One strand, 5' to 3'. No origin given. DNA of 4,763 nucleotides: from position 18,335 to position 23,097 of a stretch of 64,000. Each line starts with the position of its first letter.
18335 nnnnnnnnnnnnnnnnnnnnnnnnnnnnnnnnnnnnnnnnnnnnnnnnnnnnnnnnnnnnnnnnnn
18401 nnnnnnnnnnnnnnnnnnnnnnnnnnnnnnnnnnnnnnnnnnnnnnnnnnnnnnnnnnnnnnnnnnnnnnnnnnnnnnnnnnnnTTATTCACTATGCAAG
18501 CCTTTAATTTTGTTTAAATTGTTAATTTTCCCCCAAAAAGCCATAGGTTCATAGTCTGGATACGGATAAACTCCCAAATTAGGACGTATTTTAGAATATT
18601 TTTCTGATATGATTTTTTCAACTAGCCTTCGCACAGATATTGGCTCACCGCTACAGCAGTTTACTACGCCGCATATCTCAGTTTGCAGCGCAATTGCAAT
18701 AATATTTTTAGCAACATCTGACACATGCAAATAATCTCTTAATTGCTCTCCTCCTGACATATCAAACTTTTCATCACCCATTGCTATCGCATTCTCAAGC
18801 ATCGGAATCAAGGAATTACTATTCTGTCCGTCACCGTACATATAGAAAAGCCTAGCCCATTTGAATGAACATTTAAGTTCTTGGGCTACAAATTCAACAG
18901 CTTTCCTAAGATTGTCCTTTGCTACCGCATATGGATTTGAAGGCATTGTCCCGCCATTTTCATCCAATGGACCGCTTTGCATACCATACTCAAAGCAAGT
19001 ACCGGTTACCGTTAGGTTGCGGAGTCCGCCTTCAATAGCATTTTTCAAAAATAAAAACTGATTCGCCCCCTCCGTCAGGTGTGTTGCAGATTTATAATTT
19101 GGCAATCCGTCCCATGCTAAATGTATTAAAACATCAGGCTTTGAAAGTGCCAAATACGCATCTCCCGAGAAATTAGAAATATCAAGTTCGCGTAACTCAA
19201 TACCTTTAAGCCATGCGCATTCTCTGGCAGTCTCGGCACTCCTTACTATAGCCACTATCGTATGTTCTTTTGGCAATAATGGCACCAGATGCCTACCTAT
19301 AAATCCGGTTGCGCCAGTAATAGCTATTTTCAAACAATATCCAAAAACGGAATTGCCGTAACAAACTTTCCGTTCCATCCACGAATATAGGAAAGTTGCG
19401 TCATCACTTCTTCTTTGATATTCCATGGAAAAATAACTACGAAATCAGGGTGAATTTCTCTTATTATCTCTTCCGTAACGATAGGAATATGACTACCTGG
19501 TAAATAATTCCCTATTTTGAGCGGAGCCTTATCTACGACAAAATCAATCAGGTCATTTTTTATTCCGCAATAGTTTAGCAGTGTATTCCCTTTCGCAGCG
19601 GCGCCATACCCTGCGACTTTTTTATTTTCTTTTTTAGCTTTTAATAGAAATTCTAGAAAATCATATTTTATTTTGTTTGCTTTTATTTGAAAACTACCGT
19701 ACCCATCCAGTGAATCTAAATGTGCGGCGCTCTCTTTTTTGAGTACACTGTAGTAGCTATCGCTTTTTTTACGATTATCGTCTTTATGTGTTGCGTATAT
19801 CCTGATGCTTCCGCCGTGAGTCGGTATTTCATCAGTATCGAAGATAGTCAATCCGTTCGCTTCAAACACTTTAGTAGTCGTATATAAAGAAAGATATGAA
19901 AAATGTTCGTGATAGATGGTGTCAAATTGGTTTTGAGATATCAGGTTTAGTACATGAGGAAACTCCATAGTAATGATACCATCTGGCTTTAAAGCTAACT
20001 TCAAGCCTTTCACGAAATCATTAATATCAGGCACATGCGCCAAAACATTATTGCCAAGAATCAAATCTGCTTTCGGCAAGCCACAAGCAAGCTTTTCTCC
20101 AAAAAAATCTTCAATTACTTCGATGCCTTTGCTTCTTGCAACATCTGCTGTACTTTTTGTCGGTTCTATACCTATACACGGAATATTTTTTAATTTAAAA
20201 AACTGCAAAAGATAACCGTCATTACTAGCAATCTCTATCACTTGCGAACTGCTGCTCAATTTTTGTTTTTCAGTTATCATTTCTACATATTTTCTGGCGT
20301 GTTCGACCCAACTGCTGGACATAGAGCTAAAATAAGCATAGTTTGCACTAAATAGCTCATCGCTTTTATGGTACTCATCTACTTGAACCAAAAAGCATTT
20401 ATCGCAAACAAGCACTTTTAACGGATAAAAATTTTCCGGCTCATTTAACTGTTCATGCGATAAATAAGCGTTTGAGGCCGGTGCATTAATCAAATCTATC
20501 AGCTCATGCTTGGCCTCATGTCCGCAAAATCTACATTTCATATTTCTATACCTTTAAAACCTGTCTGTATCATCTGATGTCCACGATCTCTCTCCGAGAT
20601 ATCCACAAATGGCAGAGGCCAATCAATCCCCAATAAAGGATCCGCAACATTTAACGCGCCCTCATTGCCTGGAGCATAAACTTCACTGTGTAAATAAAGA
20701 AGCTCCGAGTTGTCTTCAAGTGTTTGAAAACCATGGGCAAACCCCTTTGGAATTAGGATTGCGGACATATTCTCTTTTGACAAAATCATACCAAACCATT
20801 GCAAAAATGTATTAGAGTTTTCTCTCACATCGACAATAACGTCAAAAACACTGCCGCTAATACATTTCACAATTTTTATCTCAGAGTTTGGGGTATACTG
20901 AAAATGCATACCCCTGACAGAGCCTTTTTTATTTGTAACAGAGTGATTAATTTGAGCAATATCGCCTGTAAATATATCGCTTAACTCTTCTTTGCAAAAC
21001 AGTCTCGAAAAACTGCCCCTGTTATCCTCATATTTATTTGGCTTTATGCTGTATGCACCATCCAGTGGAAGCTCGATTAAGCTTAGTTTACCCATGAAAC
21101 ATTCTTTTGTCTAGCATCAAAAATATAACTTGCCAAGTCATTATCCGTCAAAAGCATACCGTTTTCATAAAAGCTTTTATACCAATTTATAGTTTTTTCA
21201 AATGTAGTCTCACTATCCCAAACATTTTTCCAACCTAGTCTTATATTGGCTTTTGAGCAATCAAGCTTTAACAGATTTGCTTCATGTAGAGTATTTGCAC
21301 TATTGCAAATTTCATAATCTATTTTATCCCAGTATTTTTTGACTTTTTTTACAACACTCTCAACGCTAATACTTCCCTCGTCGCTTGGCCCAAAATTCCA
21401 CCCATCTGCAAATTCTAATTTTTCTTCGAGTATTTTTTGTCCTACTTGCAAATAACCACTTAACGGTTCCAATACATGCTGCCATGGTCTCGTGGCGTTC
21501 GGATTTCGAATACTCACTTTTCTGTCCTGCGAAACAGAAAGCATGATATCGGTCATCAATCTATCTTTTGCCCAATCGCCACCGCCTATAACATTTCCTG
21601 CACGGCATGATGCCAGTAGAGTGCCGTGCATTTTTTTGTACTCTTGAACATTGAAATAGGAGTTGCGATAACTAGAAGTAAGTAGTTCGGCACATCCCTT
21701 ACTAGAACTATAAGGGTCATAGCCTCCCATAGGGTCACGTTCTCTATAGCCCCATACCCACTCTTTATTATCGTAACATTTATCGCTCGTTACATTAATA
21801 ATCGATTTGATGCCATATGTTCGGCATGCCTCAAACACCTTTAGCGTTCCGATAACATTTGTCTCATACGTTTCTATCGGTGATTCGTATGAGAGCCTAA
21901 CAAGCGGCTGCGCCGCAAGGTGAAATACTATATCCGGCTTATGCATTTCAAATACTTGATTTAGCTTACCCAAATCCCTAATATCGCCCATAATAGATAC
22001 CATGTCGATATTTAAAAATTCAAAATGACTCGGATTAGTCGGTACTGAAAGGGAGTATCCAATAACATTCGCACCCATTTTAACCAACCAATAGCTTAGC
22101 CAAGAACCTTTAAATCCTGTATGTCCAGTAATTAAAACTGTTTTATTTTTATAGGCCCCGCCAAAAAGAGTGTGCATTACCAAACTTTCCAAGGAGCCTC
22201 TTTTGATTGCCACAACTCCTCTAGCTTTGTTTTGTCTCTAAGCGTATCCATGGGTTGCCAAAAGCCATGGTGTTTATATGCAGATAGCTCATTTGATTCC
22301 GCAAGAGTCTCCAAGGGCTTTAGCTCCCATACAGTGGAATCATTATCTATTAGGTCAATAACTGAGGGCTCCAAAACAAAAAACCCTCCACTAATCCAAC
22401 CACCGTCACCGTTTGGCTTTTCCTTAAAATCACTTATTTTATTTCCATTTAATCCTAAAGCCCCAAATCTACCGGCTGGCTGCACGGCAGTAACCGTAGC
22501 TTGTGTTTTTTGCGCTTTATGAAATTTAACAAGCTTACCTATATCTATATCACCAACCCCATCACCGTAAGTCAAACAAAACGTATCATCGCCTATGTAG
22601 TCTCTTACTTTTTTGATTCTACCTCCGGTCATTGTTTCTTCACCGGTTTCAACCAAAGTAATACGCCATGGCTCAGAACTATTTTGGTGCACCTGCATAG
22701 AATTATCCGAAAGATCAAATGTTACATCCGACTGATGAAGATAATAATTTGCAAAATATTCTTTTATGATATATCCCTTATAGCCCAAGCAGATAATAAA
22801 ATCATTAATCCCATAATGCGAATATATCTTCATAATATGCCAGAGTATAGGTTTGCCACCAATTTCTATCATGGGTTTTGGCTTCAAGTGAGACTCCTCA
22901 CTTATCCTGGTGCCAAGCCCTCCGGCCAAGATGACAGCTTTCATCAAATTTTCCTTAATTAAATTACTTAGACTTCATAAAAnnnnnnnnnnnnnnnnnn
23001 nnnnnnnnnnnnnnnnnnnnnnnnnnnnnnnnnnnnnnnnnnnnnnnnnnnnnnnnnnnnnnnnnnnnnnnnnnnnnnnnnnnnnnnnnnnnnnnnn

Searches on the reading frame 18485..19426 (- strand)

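Call 6: search_protein_families(library=ncbifam, proteins=[window:18485-19426:-], max_evalue=0.00001)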
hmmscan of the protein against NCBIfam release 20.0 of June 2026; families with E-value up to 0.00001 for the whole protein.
window:18485-19426:- (313 aa): 8 families
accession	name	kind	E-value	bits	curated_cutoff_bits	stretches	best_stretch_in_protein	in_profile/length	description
TIGR04180.1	EDH_00030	hypoth_equivalog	9.3e-18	64.3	475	1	35-275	2-255/297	NAD-dependent 4,6-dehydratase LegB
TIGR02197.1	heptose_epim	equivalog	1.5e-12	47.3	274.6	1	34-275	1-259/316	ADP-glyceromanno-heptose 6-epimerase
TIGR01777.1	yfcH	hypoth_equivalog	2.9e-12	46.8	207.35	1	34-107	1-68/292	TIGR01777 family oxidoreductase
TIGR01181.1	dTDP_gluc_dehyt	equivalog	2.7e-11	43.1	365.1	1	155-274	140-259/321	dTDP-glucose 4,6-dehydratase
TIGR01179.1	galE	equivalog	7.5e-11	41.4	262.3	1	33-272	1-271/332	UDP-glucose 4-epimerase GalE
NF050030.1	thlkprotThyD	equivalog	1.6e-09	37.4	400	0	32-72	1-42/305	thylakoid membrane protein ThyD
NF058621.1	DiazavRedAvaA7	equivalog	1.6e-08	34.6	400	1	33-265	2-237/304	3-diazoavenalumate denitrifying reductase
TIGR01746.1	Thioester-redct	subfamily_domain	1.2e-06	28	213.35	0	34-66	2-37/371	thioester reductase domain-containing protein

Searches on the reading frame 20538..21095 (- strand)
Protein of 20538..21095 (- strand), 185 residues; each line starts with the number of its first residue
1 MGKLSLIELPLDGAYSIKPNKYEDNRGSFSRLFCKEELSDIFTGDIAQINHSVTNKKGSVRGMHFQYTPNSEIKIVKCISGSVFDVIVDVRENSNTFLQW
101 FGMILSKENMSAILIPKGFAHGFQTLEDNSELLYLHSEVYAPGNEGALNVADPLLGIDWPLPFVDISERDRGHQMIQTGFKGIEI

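Call 6: search_protein_families(library=ncbifam, proteins=[window:20538-21095:-], max_evalue=0.00001)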
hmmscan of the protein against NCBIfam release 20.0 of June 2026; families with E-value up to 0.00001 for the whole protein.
window:20538-21095:- (185 aa): 1 family
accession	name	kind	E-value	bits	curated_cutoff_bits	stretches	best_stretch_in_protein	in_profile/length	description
TIGR01221.1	rmlC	equivalog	3.1e-44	150.9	155.75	1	7-175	3-171/176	dTDP-4-dehydrorhamnose 3,5-epimerase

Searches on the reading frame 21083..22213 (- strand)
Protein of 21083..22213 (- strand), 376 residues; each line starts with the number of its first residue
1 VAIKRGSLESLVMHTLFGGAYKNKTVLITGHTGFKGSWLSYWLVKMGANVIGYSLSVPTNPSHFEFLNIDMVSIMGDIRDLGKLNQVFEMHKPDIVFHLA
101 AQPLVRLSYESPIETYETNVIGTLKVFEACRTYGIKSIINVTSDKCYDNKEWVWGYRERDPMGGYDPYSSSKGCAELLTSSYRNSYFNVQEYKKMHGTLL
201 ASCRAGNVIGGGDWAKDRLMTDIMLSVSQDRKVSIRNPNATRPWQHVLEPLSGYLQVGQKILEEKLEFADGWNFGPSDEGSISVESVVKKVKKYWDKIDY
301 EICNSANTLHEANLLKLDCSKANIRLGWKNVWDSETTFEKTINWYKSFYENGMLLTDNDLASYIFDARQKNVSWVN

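Call 6: search_protein_families(library=ncbifam, proteins=[window:21083-22213:-], max_evalue=0.00001)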
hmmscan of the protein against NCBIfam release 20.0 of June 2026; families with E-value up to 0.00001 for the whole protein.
window:21083-22213:- (376 aa): 16 families
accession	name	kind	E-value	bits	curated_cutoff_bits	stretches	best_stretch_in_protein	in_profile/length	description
TIGR02622.1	CDP_4_6_dhtase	equivalog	3e-144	480.5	278.45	1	21-353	2-338/352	CDP-glucose 4,6-dehydratase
TIGR01181.1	dTDP_gluc_dehyt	equivalog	1.3e-24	86.9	365.1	1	26-347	2-313/321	dTDP-glucose 4,6-dehydratase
TIGR04180.1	EDH_00030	hypoth_equivalog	1.5e-24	86.6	475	1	26-307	1-267/297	NAD-dependent 4,6-dehydratase LegB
TIGR01179.1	galE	equivalog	6.2e-24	84.4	262.3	1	26-347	2-327/332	UDP-glucose 4-epimerase GalE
TIGR01472.1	gmd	equivalog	1.4e-17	64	415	1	24-247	1-228/342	GDP-mannose 4,6-dehydratase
NF007490.0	PRK10084.1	subfamily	2.9e-14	52.8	649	1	26-134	3-115/361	dTDP-glucose 4,6-dehydratase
NF007956.0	PRK10675.1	subfamily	2.1e-13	50.1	394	1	25-176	2-157/338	UDP-glucose 4-epimerase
NF007582.0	PRK10217.1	equivalog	3.7e-13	49.3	698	1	24-134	2-116/355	dTDP-glucose 4,6-dehydratase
NF042423.1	oxyalk_red_Shew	equivalog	4.9e-11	42.3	580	1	22-142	7-117/331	2-alkyl-3-oxoalkanoate reductase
TIGR03466.1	HpnA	hypoth_equivalog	1e-10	41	367.65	1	25-144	2-114/327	hopanoid-associated sugar epimerase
TIGR03589.1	PseB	equivalog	2.2e-10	40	407.75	1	21-146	2-128/324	UDP-N-acetylglucosamine 4,6-dehydratase (inverting)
NF042422.1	oxyalk_red_OleD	equivalog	2.4e-09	37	580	1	26-143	3-110/329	2-alkyl-3-oxoalkanoate reductase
TIGR01214.1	rmlD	equivalog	7.5e-09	35.1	224.05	1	26-183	2-139/285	dTDP-4-dehydrorhamnose reductase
NF011728.1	PRK15181.1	equivalog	3.7e-06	26.2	760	0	24-187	16-185/348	Vi polysaccharide biosynthesis UDP-N-acetylglucosaminuronic acid C-4 epimerase TviC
NF052578.1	StrlDmthSdmBMthl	equivalog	5.2e-06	26.4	600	1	25-143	2-113/328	sterol demethylase protein SdmB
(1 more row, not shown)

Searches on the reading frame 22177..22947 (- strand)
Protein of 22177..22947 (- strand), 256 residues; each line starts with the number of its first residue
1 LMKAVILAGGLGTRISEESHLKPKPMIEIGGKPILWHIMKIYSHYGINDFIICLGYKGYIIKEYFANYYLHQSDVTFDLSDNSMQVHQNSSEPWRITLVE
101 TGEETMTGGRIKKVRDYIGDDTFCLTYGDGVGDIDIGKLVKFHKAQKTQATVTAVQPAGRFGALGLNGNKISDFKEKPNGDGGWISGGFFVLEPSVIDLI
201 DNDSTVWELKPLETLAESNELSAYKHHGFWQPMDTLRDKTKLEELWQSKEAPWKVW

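Call 3: search_protein_families(library=pfam, proteins=[window:22177-22947:-], max_evalue=0.01)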
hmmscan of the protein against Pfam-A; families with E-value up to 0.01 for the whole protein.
window:22177-22947:- (256 aa): 2 families
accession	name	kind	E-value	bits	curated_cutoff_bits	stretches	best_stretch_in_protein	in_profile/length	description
PF00483.29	NTP_transferase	-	5.3e-19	69.2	21.2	1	3-201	1-190/245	Nucleotidyl transferase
PF12804.13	NTP_transf_3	-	4.4e-07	30.7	27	1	4-57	1-49/160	MobA-like NTP transferase domain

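Call 4: search_protein_families(library=ncbifam, proteins=[window:22177-22947:-], max_evalue=0.01)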
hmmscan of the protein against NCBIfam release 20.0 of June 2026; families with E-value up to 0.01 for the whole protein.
window:22177-22947:- (256 aa): 32 families (the best 25 are shown)
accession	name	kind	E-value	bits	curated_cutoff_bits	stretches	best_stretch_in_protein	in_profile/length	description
TIGR02623.1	G1P_cyt_trans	equivalog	7.4e-143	474.5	300.25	1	2-256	1-255/255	glucose-1-phosphate cytidylyltransferase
TIGR03992.1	Arch_glmU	subfamily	6e-25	87.9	292.1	2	2-77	1-76/393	bifunctional sugar-1-phosphate nucleotidylyltransferase/acetyltransferase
NF049965.1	GlMnHpPGnyltfHddC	equivalog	5.8e-22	78.4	300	1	2-198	1-173/221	D-glycero-D-manno-heptose 1-phosphate guanosyltransferase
NF052502.1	man1P_GTase_Rv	exception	2.5e-19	69.4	440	1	3-238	2-222/352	mannose-1-phosphate guanylyltransferase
NF041313.1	UDPGP_AglF_Halo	equivalog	6.7e-19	68.3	400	2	2-69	1-68/234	UTP--glucose-1-phosphate uridylyltransferase AglF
TIGR01208.1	rmlA_long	equivalog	1.1e-15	57.4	320.25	1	3-202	1-184/353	glucose-1-phosphate thymidylyltransferase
NF045761.1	NAMPUrTaseMurU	equivalog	1.4e-15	57.8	250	2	2-68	1-67/226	N-acetylmuramate alpha-1-phosphate uridylyltransferase MurU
NF041173.1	Sug_nt_acttase_Thmprot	equivalog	8.2e-13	48.1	600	1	2-230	1-211/405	bifunctional sugar-1-phosphate nucleotidylyltransferase/acetyltransferase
NF041135.1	IPPtranDIPPsyn_Thcocales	equivalog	3.3e-12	46.1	580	1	2-57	1-52/419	bifunctional L-myo-inositol-1-phosphate cytidylyltransferase/CDP-L-myo-inositol myo-inositolphosphotransferase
TIGR01099.1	galU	equivalog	1.1e-10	41.6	326.8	1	2-156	2-160/261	UTP--glucose-1-phosphate uridylyltransferase GalU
NF003670.0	PRK05293.1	equivalog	3e-10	39.6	470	1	2-237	5-249/382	glucose-1-phosphate adenylyltransferase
TIGR02091.1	glgC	equivalog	4.1e-09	36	424.9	1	3-181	2-179/364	glucose-1-phosphate adenylyltransferase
TIGR01173.1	glmU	equivalog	3.4e-07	29.5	366.85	1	2-69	1-65/452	bifunctional UDP-N-acetylglucosamine diphosphorylase/glucosamine-1-phosphate N-acetyltransferase GlmU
NF001947.0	PRK00725.1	subfamily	4.5e-07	29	470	1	4-179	19-194/426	glucose-1-phosphate adenylyltransferase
NF045665.1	NTPtran_DVU1551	equivalog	1e-05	24.7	315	1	2-67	1-61/359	DVU_1551 family NTP transferase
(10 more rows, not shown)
